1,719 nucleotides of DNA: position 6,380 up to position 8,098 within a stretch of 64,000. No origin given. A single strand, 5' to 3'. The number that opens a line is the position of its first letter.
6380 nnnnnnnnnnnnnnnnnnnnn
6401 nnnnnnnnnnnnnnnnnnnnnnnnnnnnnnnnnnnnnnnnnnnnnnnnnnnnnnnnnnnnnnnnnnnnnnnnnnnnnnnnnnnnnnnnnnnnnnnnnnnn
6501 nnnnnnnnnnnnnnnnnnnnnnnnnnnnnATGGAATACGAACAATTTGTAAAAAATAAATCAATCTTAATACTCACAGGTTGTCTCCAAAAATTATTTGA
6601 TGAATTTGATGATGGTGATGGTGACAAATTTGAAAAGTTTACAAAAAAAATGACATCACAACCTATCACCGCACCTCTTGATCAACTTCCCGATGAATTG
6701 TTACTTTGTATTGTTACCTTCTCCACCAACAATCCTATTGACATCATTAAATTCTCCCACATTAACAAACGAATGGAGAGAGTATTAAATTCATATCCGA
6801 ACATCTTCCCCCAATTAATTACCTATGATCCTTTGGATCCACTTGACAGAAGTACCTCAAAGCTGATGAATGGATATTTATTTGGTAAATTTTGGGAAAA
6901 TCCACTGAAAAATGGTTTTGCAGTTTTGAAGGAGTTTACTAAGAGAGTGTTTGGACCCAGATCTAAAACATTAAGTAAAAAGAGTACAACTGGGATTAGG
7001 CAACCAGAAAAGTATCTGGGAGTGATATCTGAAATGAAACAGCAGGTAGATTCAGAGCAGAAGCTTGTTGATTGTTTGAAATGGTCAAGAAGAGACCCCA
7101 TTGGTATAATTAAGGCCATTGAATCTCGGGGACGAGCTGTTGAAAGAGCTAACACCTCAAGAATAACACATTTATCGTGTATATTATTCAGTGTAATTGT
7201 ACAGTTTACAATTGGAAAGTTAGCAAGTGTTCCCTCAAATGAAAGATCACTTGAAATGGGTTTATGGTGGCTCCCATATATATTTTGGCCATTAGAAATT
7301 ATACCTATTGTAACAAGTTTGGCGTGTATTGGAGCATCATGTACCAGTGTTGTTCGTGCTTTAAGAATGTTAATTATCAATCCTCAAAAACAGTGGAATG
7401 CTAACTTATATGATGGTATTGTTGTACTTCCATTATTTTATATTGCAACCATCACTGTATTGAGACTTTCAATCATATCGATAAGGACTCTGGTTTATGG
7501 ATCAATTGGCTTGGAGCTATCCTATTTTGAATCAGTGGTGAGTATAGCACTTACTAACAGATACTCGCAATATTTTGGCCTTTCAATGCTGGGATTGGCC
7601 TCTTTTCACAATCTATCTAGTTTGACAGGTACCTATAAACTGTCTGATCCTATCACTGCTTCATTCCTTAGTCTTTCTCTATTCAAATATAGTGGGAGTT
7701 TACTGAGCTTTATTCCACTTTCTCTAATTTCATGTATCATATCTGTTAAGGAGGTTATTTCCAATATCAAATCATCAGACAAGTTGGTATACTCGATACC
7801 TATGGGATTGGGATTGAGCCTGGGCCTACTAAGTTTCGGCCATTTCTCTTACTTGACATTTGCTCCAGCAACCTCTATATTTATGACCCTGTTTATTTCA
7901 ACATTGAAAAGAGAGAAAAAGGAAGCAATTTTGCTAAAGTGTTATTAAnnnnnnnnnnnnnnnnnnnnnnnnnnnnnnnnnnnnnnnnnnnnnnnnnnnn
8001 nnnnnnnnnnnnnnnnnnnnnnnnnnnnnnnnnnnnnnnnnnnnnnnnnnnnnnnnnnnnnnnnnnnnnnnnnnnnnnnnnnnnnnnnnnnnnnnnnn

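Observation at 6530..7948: F-box-like + polytopic-membrane protein family, with one GC-shifted member in the subtelomere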

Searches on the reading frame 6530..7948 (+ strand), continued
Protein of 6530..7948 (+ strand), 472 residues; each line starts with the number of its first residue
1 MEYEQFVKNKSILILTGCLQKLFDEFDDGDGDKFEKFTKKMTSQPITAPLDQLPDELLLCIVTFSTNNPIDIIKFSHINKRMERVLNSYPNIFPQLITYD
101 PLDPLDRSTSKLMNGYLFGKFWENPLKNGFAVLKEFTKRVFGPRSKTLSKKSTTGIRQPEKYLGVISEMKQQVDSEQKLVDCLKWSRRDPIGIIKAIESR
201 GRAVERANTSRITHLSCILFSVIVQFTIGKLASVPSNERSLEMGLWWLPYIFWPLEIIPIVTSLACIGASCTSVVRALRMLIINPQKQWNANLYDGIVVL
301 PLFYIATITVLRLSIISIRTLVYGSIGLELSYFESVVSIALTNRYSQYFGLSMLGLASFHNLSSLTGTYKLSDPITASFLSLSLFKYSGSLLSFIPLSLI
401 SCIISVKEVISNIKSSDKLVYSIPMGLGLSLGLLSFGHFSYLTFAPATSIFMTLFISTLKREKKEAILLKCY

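Call 47: predict_structure(alignment_id=A2)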
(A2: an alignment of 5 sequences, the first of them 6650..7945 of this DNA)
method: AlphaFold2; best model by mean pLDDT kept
length: 432 residues; sequences in the alignment: 5
mean_pLDDT: 51.6   pTM: 0.38
mean pLDDT of the five models: 51.6, 43.7, 40.4, 40.3, 38.7
residues with pLDDT >= 90: 0; 70-90: 48; 50-70: 184; < 50: 200
segments of 3 or more residues with pLDDT < 50: 1-8, 23-38, 50-147, 200-205, 251-256, 286-315, 318-323, 325-328, 422-432
pLDDT, mean of each block of 10 residues (from residue 1): 37 52 47 46 55 43 34 30 32 35 32 31 34 38 45 50 55 68 69 58 50 58 58 60 53 51 59 56 47 44 45 48 47 61 56 72 72 58 77 73 78 67 42 35
secondary structure, 60 per line:
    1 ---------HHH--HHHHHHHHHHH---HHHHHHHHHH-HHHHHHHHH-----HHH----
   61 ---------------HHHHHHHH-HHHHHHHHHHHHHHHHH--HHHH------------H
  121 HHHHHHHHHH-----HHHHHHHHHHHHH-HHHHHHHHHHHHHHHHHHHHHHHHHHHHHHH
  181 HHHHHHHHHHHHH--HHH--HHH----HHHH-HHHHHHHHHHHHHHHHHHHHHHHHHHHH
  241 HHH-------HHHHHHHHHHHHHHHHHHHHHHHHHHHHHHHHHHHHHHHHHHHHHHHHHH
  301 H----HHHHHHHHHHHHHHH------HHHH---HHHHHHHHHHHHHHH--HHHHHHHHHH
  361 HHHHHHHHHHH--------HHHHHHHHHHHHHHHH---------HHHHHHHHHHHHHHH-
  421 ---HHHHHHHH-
elements in order: H15-25 H29-38 H40-48 H76-83 H85-101 H104-107 H120-130 H136-148 H150-193 H208-211 H213-243 H251-301 H306-320 H327-330 H334-348 H351-371 H380-395 H405-419 H424-431
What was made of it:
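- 6794..7165 (+): Poorly conserved, mostly helical soluble linker of about 120 residues. It ends in a K/R-rich stretch just before the first membrane helix. AF2 secondary structure, at low confidence (call 47).
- On F-box (Pfam PF00646 / PF12937): AF2 places three short helices at residues 15-25, 29-38 and 40-48, but pLDDT there is only 46-55 (call 47).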

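Call 50: search_solved_structures(query=A2, max_evalue=10, show_alignments=3)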
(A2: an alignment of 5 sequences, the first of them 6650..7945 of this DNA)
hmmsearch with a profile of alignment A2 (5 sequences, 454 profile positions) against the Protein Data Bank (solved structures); distinct sequences matched with E-value up to 10: 26.
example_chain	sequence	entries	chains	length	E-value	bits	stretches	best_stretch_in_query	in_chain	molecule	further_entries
1fs1_A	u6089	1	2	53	0.0036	19.5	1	23-65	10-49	CYCLIN A/CDK2-ASSOCIATED P19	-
1ldk_E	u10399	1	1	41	0.005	19.1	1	23-61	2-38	SKP2-like protein type gamma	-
1fs2_A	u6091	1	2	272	0.017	17.4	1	23-68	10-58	SKP2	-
1fqv_A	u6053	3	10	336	0.051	15.7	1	23-66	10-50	SKP2 | S-phase kinase-associated protein 2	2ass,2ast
7b5l_T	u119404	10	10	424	0.064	15.4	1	23-66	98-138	S-phase kinase-associated protein 2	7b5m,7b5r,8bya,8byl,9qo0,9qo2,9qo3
7z8t_F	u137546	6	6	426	0.064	15.4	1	23-66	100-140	S-phase kinase-associated protein 2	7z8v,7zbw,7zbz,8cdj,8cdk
8or0_E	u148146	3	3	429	0.065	15.4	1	23-66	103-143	S-phase kinase-associated protein 2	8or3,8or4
6ivr_A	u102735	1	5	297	0.56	12.3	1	257-310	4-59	Ibestrophin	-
6ivq_A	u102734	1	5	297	1.2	11.2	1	257-310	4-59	Ibestrophin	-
5ibk_B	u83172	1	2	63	1.4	11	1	19-64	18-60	F-box/WD repeat-containing protein 7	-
6ivm_A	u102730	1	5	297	1.4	11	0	257-309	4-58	Ibestrophin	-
6ivo_A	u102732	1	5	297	1.4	11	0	257-310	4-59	bestrophin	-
6ivp_A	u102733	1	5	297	1.6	10.9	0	257-310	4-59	bestrophin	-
6ivl_A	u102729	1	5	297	1.6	10.8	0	257-310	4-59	Ibestrophin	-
6ivk_A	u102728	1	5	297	1.6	10.8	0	257-310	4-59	Ibestrophin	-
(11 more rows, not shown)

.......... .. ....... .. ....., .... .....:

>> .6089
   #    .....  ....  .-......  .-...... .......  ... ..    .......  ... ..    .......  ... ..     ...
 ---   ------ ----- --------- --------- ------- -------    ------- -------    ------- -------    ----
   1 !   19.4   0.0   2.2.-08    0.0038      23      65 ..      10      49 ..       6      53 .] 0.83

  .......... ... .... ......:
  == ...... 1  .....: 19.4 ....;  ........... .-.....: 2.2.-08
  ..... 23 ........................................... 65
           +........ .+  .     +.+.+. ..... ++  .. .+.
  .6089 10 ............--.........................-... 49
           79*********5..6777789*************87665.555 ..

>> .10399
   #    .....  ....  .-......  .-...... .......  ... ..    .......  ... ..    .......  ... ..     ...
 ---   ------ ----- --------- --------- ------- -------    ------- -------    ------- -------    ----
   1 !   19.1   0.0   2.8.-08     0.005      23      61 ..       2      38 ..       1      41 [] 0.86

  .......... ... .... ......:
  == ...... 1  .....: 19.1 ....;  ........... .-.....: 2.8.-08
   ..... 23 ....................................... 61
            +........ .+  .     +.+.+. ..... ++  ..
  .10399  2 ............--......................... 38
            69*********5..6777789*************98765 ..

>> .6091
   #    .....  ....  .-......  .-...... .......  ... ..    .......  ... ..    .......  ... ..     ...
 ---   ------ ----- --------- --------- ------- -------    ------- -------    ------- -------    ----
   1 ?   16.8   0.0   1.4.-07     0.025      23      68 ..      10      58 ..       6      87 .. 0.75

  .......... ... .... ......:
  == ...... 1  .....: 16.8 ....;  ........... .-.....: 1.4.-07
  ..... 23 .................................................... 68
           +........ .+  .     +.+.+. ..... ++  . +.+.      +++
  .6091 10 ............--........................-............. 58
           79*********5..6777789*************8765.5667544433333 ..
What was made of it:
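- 6677..6793 (+): F-box-like motif, residues 10-48 of the 432-aa protein. The family profile's best PDB hits are the Skp2 F-box (1fs1_A E=0.0036; 1ldk_E E=0.005) (call 50).
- On F-box (Pfam PF00646 / PF12937): The alignment to the Skp2 F-box (1fs1_A) is colinear, at E=0.0036 (call 50).
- The family profile's top PDB hits are all the Skp2 F-box, the best at E=0.0036 (call 50).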

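Call 55: find_related_loci(query=A2, collection=metagenome_contigs, flank=5000)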
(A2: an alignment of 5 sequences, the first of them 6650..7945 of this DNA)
Query A2 (432 aa) in metagenome_contigs; peptide patterns used: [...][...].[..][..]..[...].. (x = any residue, [..] = any of these).
10 stretches matched a pattern, but none encodes a relative of the query by tblastn (E <= 1e-3).
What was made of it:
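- Tried and rejected: The metagenome contig scan with A2 found none (call 55).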

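Call 62: fold_search(model_id=the predicted structure, library=pdb)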
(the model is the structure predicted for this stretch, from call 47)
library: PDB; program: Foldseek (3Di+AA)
matches with E <= 10: 36; with E <= 0.001: 0
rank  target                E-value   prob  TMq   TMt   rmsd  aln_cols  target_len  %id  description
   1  5ogk_B                9.6e-01  0.14  0.11  0.14  14.0       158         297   20  Crystal structure of a nucleotide sugar transporter with bound nucleotide sugar. (released 2017-11-22)
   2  11kc_A                2.1e+00  0.09  0.11  0.19  22.8       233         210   14  Cryo-EM determined structure of designed nanoparticle O43-TM (released 2026-04-08)
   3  7rro_B8               2.9e+00  0.10  0.18  0.19  59.4       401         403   10  Structure of the 48-nm repeat doublet microtubule from bovine tracheal cilia (released 2021-10-27)
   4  5w93_C                3.6e+00  0.12  0.10  0.30  18.3       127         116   14  p130Cas complex with paxillin LD1 (released 2017-09-06)
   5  2rdz_A                3.8e+00  0.09  0.10  0.10  13.7       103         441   10  High Resolution Crystal Structure of the Escherichia coli Cytochrome c Nitrite Reductase. (released 2008-03-25)
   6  1gu6_A                4.3e+00  0.08  0.10  0.10  13.7       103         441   10  Structure of the Periplasmic Cytochrome c Nitrite Reductase from Escherichia coli (released 2002-03-08)
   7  6nbq_E                4.6e+00  0.30  0.14  0.49   5.7        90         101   16  T.elongatus NDH (data-set 1) (released 2019-02-27)
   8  9drl_B                4.6e+00  0.06  0.11  0.11  16.1       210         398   11  Cryo-EM structure of the T33-549 tetrahedral cage (released 2025-08-06)
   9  8u3b_F                4.6e+00  0.02  0.10  0.10  23.7       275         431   10  Cryo-EM structure of E. coli NarL-transcription activation complex at 3.2A (released 2024-01-17)
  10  1fs7                  4.8e+00  0.08  0.09  0.08  11.3        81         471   12  CYTOCHROME C NITRITE REDUCTASE FROM WOLINELLA SUCCINOGENES (released 2001-01-17)
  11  8pmq_9                4.8e+00  0.07  0.17  0.18  18.6       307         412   14  Catalytic module of yeast GID E3 ligase bound to multiphosphorylated Ubc8~ubiquitin (released 2024-01-03)
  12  7ycx_f                4.8e+00  0.03  0.12  0.11  31.7       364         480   14  The structure of INTAC-PEC complex (released 2023-03-15)
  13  8otz_Cq               5.0e+00  0.08  0.18  0.18  58.6       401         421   10  48-nm repeat of the native axonemal doublet microtubule from bovine sperm (released 2023-11-22)
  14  6hum_E                5.3e+00  0.25  0.14  0.49   5.7        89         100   16  Structure of the photosynthetic complex I from Thermosynechococcus elongatus (released 2019-01-09)
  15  6khi_E                5.6e+00  0.30  0.14  0.52   5.1        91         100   15  Supercomplex for cylic electron transport in cyanobacteria (released 2020-02-12)
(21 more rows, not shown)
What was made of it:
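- On F-box (Pfam PF00646 / PF12937): Foldseek against the PDB found nothing significant (call 62).
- On Known membrane protein families (MIP/aquaporin, bestrophin, any Pfam family): The best Foldseek E-value is 0.96, on a low-confidence model (call 62).
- Tried and rejected: Foldseek against the PDB found nothing significant on that model (call 62).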

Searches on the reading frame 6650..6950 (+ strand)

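Call 14: search_protein_families(library=pfam, proteins=[window:6650-6950:+], max_evalue=10)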
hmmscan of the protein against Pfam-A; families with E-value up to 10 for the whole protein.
window:6650-6950:+ (100 aa): 2 families
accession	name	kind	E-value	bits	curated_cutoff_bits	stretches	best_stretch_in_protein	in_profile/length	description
PF12937.12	F-box-like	-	0.024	14.9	24.3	1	10-46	1-35/47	F-box-like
PF00646.38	F-box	-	0.033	14.6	20.5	1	10-49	1-38/43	F-box domain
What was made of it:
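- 6677..6793 (+): Pfam F-box-like E=0.024 and F-box E=0.033, in register but below the cut-offs (call 14).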

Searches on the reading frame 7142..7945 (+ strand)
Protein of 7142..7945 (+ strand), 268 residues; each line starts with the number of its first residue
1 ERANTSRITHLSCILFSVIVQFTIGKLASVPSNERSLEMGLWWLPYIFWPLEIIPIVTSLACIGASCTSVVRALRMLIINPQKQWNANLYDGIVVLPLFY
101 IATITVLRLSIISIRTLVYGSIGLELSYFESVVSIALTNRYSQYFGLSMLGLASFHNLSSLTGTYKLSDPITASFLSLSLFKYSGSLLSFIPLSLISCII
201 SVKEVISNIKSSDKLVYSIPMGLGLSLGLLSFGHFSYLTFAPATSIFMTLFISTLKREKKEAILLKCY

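Call 76: search_solved_structures(query=A4, max_evalue=10, show_alignments=2)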
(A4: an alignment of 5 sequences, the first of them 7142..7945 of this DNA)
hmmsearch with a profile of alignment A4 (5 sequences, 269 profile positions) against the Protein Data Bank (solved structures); distinct sequences matched with E-value up to 10: 4.
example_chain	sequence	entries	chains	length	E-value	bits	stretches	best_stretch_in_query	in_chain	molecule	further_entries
9qsx_A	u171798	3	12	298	0.6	12.9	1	183-249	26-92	Aquaporin-3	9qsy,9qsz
8y8n_A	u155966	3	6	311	0.7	12.6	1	183-249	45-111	Aquaporin-3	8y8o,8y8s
8y8p_A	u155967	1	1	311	0.7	12.6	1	183-249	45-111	Aquaporin-3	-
8y8q_A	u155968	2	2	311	0.7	12.6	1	183-249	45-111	Aquaporin-3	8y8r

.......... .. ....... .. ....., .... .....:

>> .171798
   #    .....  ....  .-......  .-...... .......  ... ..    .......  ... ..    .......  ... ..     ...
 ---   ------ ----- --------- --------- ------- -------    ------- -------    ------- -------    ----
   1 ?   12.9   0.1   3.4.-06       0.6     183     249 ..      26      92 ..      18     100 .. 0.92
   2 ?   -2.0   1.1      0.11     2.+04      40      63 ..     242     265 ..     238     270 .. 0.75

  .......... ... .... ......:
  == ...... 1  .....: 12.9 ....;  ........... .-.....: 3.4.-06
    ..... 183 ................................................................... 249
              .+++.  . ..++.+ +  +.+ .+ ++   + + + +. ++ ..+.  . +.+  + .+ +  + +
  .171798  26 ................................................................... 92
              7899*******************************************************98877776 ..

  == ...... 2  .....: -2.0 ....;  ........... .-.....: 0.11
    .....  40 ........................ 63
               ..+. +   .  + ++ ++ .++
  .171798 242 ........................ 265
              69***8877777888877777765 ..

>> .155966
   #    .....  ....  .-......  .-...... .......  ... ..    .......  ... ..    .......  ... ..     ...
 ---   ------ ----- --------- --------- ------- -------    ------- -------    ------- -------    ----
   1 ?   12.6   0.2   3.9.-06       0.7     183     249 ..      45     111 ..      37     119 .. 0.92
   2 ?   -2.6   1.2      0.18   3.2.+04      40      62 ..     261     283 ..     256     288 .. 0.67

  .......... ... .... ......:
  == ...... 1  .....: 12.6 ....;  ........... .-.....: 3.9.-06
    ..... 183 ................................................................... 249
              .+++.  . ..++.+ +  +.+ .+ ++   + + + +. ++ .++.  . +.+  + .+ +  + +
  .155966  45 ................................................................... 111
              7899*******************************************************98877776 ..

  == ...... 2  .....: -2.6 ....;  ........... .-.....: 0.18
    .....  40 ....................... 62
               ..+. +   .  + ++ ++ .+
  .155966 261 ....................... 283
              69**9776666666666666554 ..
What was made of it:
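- On Known membrane protein families (MIP/aquaporin, bestrophin, any Pfam family): Best PDB profile hits are bestrophin at E=0.56 and aquaporin-3 at E=0.6 (calls 50, 76).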
